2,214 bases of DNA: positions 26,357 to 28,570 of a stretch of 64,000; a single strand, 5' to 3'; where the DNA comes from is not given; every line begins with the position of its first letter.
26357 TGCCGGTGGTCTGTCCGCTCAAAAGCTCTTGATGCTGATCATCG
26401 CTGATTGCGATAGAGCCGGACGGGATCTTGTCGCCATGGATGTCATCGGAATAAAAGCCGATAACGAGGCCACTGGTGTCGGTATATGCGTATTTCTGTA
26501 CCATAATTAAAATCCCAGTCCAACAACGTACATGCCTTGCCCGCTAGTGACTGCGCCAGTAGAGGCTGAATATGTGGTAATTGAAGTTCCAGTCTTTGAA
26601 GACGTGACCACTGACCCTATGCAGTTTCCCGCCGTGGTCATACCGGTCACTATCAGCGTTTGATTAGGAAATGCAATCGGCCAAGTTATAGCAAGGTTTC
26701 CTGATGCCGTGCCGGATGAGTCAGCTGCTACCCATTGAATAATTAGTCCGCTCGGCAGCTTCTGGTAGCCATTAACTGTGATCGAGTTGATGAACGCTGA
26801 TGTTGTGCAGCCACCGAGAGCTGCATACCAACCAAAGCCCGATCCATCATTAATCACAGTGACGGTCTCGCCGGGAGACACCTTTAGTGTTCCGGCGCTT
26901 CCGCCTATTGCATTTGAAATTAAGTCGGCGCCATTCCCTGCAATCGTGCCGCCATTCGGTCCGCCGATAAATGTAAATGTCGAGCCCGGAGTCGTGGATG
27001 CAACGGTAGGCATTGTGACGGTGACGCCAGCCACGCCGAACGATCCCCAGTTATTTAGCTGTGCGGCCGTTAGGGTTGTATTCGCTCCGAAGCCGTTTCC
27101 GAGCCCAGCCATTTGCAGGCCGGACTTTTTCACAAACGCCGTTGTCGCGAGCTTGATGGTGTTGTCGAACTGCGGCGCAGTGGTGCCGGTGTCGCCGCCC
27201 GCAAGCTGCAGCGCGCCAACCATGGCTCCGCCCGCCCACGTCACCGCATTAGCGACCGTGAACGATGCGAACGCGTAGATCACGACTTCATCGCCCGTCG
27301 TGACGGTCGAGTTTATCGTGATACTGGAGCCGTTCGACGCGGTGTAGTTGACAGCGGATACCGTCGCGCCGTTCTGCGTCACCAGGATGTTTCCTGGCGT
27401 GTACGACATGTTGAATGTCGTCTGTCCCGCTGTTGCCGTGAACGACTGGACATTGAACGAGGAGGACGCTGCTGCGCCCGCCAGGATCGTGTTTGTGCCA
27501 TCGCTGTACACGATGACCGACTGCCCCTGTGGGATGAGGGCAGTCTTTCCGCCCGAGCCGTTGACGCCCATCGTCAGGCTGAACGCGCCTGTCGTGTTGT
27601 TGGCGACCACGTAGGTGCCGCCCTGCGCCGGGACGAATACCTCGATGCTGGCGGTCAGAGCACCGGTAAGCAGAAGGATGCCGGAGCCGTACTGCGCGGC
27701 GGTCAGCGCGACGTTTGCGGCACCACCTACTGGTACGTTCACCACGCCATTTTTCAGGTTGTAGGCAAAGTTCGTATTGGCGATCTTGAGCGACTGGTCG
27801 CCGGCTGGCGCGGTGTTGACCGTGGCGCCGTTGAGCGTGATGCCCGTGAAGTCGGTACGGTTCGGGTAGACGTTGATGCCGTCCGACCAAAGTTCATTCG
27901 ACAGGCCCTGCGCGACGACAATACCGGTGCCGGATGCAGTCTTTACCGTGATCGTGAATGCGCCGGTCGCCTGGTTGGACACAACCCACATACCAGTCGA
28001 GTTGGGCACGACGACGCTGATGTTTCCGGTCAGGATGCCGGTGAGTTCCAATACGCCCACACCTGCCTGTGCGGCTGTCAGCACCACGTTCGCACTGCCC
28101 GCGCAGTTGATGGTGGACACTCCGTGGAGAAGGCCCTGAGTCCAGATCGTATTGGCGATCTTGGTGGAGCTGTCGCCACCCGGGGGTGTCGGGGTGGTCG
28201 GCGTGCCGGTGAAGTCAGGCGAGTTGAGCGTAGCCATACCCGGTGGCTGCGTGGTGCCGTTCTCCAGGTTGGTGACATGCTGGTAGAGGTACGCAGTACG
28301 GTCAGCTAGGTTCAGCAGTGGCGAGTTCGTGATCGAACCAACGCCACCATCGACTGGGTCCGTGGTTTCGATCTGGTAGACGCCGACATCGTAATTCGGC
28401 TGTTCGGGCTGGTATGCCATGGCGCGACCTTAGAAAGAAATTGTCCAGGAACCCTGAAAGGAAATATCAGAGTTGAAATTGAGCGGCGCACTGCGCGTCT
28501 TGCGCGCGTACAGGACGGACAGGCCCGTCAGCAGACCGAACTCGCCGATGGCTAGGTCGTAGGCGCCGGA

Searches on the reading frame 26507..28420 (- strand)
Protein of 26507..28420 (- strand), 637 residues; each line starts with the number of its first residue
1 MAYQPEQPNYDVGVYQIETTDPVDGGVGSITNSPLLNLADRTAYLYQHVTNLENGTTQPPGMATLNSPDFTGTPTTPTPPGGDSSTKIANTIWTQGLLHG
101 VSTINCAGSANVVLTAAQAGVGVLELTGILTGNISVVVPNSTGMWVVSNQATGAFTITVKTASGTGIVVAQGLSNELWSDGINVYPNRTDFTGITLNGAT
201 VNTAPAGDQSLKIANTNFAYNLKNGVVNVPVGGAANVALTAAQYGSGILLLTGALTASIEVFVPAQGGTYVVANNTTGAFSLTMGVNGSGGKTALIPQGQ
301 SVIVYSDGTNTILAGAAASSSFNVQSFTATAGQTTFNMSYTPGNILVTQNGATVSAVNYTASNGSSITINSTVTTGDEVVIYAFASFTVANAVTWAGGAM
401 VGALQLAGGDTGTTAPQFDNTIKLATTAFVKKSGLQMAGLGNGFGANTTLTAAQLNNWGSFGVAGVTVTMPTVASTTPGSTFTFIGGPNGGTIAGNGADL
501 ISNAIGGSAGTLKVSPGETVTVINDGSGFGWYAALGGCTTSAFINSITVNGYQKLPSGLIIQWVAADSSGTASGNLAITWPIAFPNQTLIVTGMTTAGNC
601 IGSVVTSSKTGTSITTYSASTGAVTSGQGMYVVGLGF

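Call 14: search_protein_families(library=phrogs, proteins=[window:26507-28420:-], max_evalue=0.00001)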
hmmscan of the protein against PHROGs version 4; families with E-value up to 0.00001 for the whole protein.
window:26507-28420:- (637 aa): 10 families
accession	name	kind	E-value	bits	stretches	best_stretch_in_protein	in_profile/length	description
phrog_4209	-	tail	1.9e-41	143.4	4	466-636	229-405/406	tail fiber protein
phrog_11518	-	tail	1.9e-29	103.5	2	329-617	326-631/812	tail fiber protein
phrog_9625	-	unknown function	5.4e-23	81.6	2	61-174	1341-1452/1586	-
phrog_12796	-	tail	4e-17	63.5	1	87-185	123-222/445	tail fiber protein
phrog_3100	-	tail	1.7e-13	52.6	1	1-95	1-112/382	tail fiber protein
phrog_38625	-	tail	3.2e-11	43.8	1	81-184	121-225/437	tail fiber protein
phrog_10372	-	unknown function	2.5e-10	41.7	1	1-53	1-53/218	-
phrog_33377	-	unknown function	6.7e-10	39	1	1-64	7-69/456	-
phrog_2557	-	head and packaging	1.6e-08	34.7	1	106-628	178-524/534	virion structural protein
phrog_1396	-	tail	2.3e-07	31.3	1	541-629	243-334/504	tail fiber protein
